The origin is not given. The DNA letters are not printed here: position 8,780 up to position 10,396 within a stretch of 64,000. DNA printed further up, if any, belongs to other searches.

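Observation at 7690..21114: Flagellin-modification island that contains a complete 2-aminoethylphosphonate (C-P bond) pathway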

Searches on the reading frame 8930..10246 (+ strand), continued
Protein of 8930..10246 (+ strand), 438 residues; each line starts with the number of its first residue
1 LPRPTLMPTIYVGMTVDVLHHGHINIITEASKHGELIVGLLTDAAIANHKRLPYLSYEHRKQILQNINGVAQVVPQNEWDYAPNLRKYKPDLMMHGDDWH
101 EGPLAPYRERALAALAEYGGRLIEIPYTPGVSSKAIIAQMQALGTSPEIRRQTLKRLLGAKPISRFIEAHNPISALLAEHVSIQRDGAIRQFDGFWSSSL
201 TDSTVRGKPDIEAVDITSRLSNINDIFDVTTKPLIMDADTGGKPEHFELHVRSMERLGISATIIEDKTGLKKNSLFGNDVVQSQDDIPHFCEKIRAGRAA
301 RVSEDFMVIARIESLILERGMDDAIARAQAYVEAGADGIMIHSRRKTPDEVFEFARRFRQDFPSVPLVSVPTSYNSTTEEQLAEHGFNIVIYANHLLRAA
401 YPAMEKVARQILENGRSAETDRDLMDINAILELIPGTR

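Call 28: find_encoding_contigs(protein=P0003, flank=10000, max_places=2)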
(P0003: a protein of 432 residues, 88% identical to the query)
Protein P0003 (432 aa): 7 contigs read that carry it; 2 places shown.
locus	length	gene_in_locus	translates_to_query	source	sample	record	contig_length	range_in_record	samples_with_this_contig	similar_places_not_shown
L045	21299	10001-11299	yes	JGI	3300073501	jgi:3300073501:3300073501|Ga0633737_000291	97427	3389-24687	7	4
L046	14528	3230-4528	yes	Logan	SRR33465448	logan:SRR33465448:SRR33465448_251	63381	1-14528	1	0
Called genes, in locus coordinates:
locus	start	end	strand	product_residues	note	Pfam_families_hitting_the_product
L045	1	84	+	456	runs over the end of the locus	PF13356:Arm-DNA-bind_3, PF00589:Phage_integrase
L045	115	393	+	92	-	PF05015:HigB-like_toxin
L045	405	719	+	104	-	PF13560:HTH_31 (weak)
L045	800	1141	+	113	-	-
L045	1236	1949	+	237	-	-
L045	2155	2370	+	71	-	-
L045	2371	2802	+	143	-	-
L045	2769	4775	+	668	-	PF08707:PriCT_2, PF13481:AAA_25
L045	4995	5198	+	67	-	-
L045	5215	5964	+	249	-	-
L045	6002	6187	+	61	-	-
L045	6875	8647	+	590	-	PF00990:GGDEF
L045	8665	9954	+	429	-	PF27117:FliB_C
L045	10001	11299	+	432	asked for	PF01467:CTP_transf_like, PF13714:PEP_mutase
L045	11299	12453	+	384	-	PF02776:TPP_enzyme_N, PF02775:TPP_enzyme_C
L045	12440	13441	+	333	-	PF00266:Aminotran_5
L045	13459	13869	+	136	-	PF01467:CTP_transf_like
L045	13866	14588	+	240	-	PF13847:Methyltransf_31 (weak), PF08241:Methyltransf_11 (weak), PF08242:Methyltransf_12 (weak), PF13649:Methyltransf_25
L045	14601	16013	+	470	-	PF04464:Glyphos_transf (weak)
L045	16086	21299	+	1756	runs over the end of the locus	PF05401:NodS (faint), PF08241:Methyltransf_11, PF08242:Methyltransf_12, PF13489:Methyltransf_23, PF13649:Methyltransf_25, PF00535:Glycos_transf_2, PF13641:Glyco_tranf_2_3, PF00535:Glycos_transf_2 (weak)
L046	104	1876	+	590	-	PF00990:GGDEF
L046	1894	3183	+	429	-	PF27117:FliB_C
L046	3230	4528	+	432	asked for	PF01467:CTP_transf_like, PF13714:PEP_mutase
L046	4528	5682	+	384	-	PF02776:TPP_enzyme_N, PF02775:TPP_enzyme_C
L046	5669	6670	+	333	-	PF00266:Aminotran_5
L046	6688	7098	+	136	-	PF01467:CTP_transf_like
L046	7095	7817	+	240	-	PF13847:Methyltransf_31 (weak), PF08241:Methyltransf_11 (weak), PF08242:Methyltransf_12 (weak), PF13649:Methyltransf_25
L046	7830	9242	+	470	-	-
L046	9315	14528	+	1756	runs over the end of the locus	PF05401:NodS (faint), PF08241:Methyltransf_11, PF08242:Methyltransf_12, PF13489:Methyltransf_23, PF13649:Methyltransf_25, PF00535:Glycos_transf_2, PF13641:Glyco_tranf_2_3, PF00535:Glycos_transf_2 (weak)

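Call 29: find_encoding_contigs(protein=P0008, flank=10000, max_places=2)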
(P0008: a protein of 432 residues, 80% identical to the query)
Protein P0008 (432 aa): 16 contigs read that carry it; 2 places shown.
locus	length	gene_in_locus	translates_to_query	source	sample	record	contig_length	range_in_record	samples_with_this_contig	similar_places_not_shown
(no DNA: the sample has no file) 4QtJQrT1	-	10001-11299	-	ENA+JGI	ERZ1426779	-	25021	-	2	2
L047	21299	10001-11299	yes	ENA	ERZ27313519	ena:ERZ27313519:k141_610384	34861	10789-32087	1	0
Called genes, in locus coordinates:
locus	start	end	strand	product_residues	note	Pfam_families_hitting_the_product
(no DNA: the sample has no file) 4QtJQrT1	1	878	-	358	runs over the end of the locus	PF03969:AFG1_ATPase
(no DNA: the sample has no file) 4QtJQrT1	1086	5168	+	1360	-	PF00989:PAS, PF13426:PAS_9, PF08448:PAS_4, PF13426:PAS_9, PF00989:PAS, PF08448:PAS_4, PF00512:HisKA, PF02518:HATPase_c, +10 more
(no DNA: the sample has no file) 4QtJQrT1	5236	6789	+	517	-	PF00072:Response_reg, PF02518:HATPase_c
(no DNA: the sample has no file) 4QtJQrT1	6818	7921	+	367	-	PF21508:MenC_N (weak), PF13378:MR_MLE_C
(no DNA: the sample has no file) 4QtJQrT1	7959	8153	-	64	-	-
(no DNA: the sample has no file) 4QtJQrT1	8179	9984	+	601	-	PF00990:GGDEF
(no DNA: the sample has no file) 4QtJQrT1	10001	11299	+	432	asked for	PF01467:CTP_transf_like, PF13714:PEP_mutase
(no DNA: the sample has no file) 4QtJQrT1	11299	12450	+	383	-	PF02776:TPP_enzyme_N, PF02775:TPP_enzyme_C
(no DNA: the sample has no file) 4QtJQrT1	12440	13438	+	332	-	-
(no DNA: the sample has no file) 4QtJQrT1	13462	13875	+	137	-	PF01467:CTP_transf_like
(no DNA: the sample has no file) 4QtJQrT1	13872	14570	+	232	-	PF13489:Methyltransf_23, PF13847:Methyltransf_31, PF08241:Methyltransf_11, PF08242:Methyltransf_12, PF13649:Methyltransf_25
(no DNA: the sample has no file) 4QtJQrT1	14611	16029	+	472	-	PF04464:Glyphos_transf (faint), PF14559:TPR_19 (weak)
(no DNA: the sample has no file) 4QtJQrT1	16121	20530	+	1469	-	PF08241:Methyltransf_11, PF08242:Methyltransf_12, PF13489:Methyltransf_23, PF13649:Methyltransf_25, PF13847:Methyltransf_31 (faint), PF00535:Glycos_transf_2, PF13641:Glyco_tranf_2_3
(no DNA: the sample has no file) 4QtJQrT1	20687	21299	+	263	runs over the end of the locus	PF00669:Flagellin_N, PF00700:Flagellin_C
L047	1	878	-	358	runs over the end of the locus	PF03969:AFG1_ATPase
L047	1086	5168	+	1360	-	PF00989:PAS, PF13426:PAS_9, PF08448:PAS_4, PF13426:PAS_9, PF00989:PAS, PF08448:PAS_4, PF00512:HisKA, PF02518:HATPase_c, +10 more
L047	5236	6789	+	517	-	PF00072:Response_reg, PF02518:HATPase_c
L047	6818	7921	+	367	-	PF21508:MenC_N (weak), PF13378:MR_MLE_C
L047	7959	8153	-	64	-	-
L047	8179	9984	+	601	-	PF00990:GGDEF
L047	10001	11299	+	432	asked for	PF01467:CTP_transf_like, PF13714:PEP_mutase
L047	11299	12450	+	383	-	PF02776:TPP_enzyme_N, PF02775:TPP_enzyme_C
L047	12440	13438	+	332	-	-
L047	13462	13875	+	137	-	PF01467:CTP_transf_like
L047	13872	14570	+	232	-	PF13489:Methyltransf_23, PF13847:Methyltransf_31, PF08241:Methyltransf_11, PF08242:Methyltransf_12, PF13649:Methyltransf_25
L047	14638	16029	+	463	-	PF04464:Glyphos_transf (faint), PF14559:TPR_19 (weak)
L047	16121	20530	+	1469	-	PF08241:Methyltransf_11, PF08242:Methyltransf_12, PF13489:Methyltransf_23, PF13649:Methyltransf_25, PF13847:Methyltransf_31 (faint), PF00535:Glycos_transf_2, PF13641:Glyco_tranf_2_3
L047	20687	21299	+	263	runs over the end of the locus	PF00669:Flagellin_N, PF00700:Flagellin_C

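Call 30: list_cluster_members(proteins=[P0005, P0007, P0008, P0039, P0056, P0115, P0086, P0104])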
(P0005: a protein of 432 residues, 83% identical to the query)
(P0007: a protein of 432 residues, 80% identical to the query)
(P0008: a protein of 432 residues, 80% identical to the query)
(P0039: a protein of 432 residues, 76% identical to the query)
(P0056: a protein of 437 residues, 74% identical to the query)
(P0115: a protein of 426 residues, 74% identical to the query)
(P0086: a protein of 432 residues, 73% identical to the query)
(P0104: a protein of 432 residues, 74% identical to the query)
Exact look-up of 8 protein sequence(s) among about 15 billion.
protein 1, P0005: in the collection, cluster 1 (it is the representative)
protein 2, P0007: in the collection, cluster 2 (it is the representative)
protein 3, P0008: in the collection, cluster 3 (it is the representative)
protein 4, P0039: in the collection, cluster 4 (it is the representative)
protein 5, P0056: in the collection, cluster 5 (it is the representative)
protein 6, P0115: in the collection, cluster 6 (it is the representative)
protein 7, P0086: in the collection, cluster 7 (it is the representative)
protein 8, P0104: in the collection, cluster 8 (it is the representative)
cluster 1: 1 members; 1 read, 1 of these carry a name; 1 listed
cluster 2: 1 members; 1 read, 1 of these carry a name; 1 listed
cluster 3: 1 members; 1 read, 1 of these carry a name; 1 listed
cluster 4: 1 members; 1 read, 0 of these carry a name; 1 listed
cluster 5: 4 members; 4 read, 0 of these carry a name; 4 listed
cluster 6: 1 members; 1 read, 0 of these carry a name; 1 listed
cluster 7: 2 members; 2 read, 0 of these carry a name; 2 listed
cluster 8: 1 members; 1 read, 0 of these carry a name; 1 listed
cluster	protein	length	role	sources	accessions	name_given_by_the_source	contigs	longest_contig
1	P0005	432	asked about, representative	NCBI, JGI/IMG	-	phosphoenolpyruvate mutase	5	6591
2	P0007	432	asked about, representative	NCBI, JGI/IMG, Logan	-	phosphoenolpyruvate mutase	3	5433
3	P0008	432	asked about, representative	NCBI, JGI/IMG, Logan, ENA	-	phosphoenolpyruvate phosphomutase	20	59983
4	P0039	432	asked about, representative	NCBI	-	-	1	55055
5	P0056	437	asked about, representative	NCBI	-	-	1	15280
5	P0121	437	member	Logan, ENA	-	-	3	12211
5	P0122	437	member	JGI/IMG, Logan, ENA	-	-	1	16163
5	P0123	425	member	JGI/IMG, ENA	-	-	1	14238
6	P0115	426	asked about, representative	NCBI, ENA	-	-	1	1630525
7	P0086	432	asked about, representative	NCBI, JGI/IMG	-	-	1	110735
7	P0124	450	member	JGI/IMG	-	-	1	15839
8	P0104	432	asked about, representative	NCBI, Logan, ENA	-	-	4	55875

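Call 33: search_solved_structures(query=window:8948-10246:+, max_evalue=1e-10)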
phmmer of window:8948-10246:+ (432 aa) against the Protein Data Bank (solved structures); distinct sequences matched with E-value up to 1e-10: 19.
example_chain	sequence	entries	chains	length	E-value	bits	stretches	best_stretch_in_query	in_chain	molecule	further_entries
5x3d_A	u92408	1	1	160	6.6e-47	163.4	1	2-131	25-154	Phosphoenolpyruvate phosphomutase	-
2dua_A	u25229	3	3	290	1e-43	152.9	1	145-427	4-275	Phosphonopyruvate hydrolase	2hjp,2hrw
5unc_A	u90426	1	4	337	2.1e-43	151.9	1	146-426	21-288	PHOSPHOENOLPYRUVATE PHOSPHOMUTASE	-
1m1b_A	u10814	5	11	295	2.2e-38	135.4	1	143-424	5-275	PHOSPHOENOLPYRUVATE PHOSPHOMUTASE | PROTEIN (PHOSPHOENOLPYRUVATE MUTASE)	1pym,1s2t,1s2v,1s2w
1s2u_A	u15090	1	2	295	1.9e-37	132.2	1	143-424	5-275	Phosphoenolpyruvate phosphomutase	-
1xg3_A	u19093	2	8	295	9.3e-19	70.7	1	200-416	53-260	Probable methylisocitrate lyase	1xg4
1o5q_A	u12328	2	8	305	2.3e-18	69.4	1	198-421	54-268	Probable methylisocitrate lyase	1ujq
1mum_A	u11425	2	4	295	3.2e-18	68.9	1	200-416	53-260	2-methylisocitrate lyase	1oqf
3eoo_A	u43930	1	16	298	1.3e-16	63.6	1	199-414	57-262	Methylisocitrate lyase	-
6t4v_C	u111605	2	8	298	1.8e-16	63.2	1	200-411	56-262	2-methylisocitrate lyase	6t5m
4iqd_A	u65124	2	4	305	9.6e-15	57.5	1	150-414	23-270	Carboxyvinyl-carboxyphosphonate phosphorylmutase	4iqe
9hra_A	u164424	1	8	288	2.2e-13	53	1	168-407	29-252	2-methylisocitrate lyase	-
9hgk_A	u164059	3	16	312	2.8e-13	52.7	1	166-406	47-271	2-methylisocitrate lyase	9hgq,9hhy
9hgo_A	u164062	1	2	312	7.2e-13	51.3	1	166-406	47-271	2-methylisocitrate lyase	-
3fa3_A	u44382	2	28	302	8.3e-13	51.1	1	184-409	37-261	2,3-dimethylmalate lyase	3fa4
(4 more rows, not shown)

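Call 39: search_protein_families(library=pfam, proteins=[L038:7297-8124:+, L038:8925-9968:+, L038:9986-10426:+, L038:13545-14651:+, L038:14748-16703:+, L038:17230-18063:+, L038:18066-18557:+, L038:19232-19822:+, L008:16109-21292:-, L038:5904-6821:-], max_evalue=0.001)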
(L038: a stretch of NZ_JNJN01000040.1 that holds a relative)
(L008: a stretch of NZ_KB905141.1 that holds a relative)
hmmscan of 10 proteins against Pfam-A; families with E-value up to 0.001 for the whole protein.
L038:7297-8124:+ (275 aa): 0 families

L038:8925-9968:+ (347 aa): 2 families
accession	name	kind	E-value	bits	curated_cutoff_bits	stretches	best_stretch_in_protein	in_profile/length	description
PF04055.27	Radical_SAM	-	9.2e-21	75.2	29.5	1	41-189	1-151/166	Radical SAM superfamily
PF13186.11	SPASM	-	0.00042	21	21.5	0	243-308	1-66/67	Iron-sulfur cluster-binding domain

L038:9986-10426:+ (146 aa): 1 family
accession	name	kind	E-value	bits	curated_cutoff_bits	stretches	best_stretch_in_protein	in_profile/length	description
PF01467.32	CTP_transf_like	-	4.7e-15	56.4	21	1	15-136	7-132/133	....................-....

L038:13545-14651:+ (368 aa): 2 families
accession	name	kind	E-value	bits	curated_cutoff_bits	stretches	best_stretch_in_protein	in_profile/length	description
PF00669.25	Flagellin_N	-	1.3e-42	145.6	26.6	1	3-140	1-137/139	Bacterial flagellin N-terminal helical region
PF00700.27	Flagellin_C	-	1e-26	93.5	23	1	283-367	2-86/86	Bacterial flagellin C-terminal helical region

L038:14748-16703:+ (651 aa): 0 families

L038:17230-18063:+ (277 aa): 1 family
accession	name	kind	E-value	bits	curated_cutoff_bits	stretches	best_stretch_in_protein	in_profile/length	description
PF02811.25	PHP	-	6.3e-13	49.8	26.4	1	13-95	1-88/164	PHP domain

L038:18066-18557:+ (163 aa): 0 families

L038:19232-19822:+ (196 aa): 1 family
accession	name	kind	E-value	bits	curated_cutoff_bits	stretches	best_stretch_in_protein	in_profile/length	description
PF06114.19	Peptidase_M78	-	2.2e-15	57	22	1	86-191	27-123/123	IrrE N-terminal-like domain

L008:16109-21292:- (1727 aa): 21 families
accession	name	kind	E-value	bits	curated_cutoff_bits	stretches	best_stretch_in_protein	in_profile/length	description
PF13844.12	Glyco_transf_41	-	1e-49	169.7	25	3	596-787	36-225/543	Glycosyl transferase family 41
PF13414.12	TPR_11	-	4.3e-17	62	26.8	1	529-570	1-42/42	TPR repeat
PF07719.23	TPR_2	-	7.4e-17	60.5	27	0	556-588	1-33/34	Tetratricopeptide repeat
PF13424.12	TPR_12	-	3.3e-14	53.2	30.1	1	332-396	3-76/77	Tetratricopeptide repeat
PF00515.34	TPR_1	-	3.5e-13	49.2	27.8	1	556-589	1-34/34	Tetratricopeptide repeat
PF13181.12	TPR_8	-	1.3e-12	47.2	25.7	0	556-588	1-33/34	Tetratricopeptide repeat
PF08242.18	Methyltransf_12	-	1.2e-09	39.2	30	1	1251-1349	1-98/98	Methyltransferase domain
PF13428.12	TPR_14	-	1.2e-09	38.3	23.5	0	334-372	4-42/44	Tetratricopeptide repeat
PF13432.12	TPR_16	-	2.5e-09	37.8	32.7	2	335-397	1-63/65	Tetratricopeptide repeat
PF13371.12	TPR_9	-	3e-09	37.2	35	0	534-591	7-64/73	Tetratricopeptide repeat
PF14559.12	TPR_19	-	4e-09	37.1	25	2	534-588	3-57/68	Tetratricopeptide repeat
PF13374.12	TPR_10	-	2.3e-08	34.2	27.5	1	556-584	2-30/42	Tetratricopeptide repeat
PF13489.12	Methyltransf_23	-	3.8e-08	33.7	27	1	1236-1407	12-163/164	Methyltransferase domain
PF13649.12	Methyltransf_25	-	6.9e-07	30.3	27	1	1250-1323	1-78/97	Methyltransferase domain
PF08241.18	Methyltransf_11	-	1.7e-06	29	21.2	1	1251-1351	1-95/95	Methyltransferase domain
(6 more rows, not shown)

L038:5904-6821:- (305 aa): 2 families
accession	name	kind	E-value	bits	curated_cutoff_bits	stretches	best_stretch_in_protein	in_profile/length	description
PF00005.33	ABC_tran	-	4.5e-32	111.9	25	1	22-162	2-137/137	ABC transporter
PF13304.12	AAA_21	-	2.1e-13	51.5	27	1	131-196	235-302/304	AAA domain, putative AbiEii toxin, Type IV TA system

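Call 47: search_protein_families(library=pfam, proteins=[L009:6848-7678:+, L009:7675-8967:+, L009:8952-10007:+, L028:5826-7010:+, L028:7065-8273:+, L028:8322-9851:+, L028:14644-15513:+, L010:6167-8962:+, L010:9008-9955:+, L010:14130-15467:+], max_evalue=0.001)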
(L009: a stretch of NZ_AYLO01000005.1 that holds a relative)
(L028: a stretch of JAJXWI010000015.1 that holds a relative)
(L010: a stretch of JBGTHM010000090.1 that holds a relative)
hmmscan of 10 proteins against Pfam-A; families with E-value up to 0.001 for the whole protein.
L009:6848-7678:+ (276 aa): 1 family
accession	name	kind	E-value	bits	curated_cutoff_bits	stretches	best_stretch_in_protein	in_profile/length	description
PF01061.29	ABC2_membrane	-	1.6e-19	70.7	26.9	1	29-235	3-210/211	ABC-2 type transporter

L009:7675-8967:+ (430 aa): 4 families
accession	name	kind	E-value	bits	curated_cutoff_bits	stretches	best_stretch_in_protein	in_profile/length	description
PF00005.33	ABC_tran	-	4.5e-24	86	25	1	63-194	1-135/137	ABC transporter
PF14524.12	Wzt_C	-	2.3e-10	41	30.4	1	284-406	10-140/143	Wzt C-terminal domain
PF13304.12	AAA_21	-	4.6e-06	27.4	27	1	77-97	3-23/304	AAA domain, putative AbiEii toxin, Type IV TA system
PF13555.12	AAA_29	-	0.0006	20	27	0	68-101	17-50/61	P-loop containing region of AAA domain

L009:8952-10007:+ (351 aa): 0 families

L028:5826-7010:+ (394 aa): 2 families
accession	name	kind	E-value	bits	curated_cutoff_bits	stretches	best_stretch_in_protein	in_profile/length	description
PF13524.12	Glyco_trans_1_2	-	1e-17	64.9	25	1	256-372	17-130/144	Glycosyl transferase-like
PF00534.26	Glycos_transf_1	-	9.1e-06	25.8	26.4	1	310-369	110-171/172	Glycosyl transferases group 1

L028:7065-8273:+ (402 aa): 0 families

L028:8322-9851:+ (509 aa): 1 family
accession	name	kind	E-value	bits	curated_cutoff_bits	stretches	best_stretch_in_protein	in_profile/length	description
PF01943.22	Polysacc_synt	-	6.4e-09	36.1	28.2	1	8-265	5-254/274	Polysaccharide biosynthesis protein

L028:14644-15513:+ (289 aa): 1 family
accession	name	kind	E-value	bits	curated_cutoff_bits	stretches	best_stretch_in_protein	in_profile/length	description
PF01066.26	CDP-OH_P_transf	-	1.6e-10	42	22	1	61-125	4-66/152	CDP-alcohol phosphatidyltransferase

L010:6167-8962:+ (931 aa): 3 families
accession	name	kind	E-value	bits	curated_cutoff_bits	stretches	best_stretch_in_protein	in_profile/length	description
PF10531.15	SLBB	-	5.5e-60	199.5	27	6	321-367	2-47/55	SLBB domain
PF22461.2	SLBB_2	-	3.1e-50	168.6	27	4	237-314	2-79/79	SLBB domain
PF02563.21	Poly_export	-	1.1e-11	45.2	28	1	158-228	3-74/77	Polysaccharide biosynthesis/export protein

L010:9008-9955:+ (315 aa): 2 families
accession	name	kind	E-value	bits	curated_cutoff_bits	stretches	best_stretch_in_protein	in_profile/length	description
PF02706.20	Wzz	-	6.9e-17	62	25.5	1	32-130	2-88/91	Chain length determinant protein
PF13807.11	GNVR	-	1e-05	25.8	27.7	1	263-302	42-81/82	G-rich domain on putative tyrosine kinase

L010:14130-15467:+ (445 aa): 1 family
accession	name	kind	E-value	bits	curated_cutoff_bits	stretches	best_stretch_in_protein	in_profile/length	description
PF01943.22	Polysacc_synt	-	8.9e-13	48.7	28.2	1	16-293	2-270/274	Polysaccharide biosynthesis protein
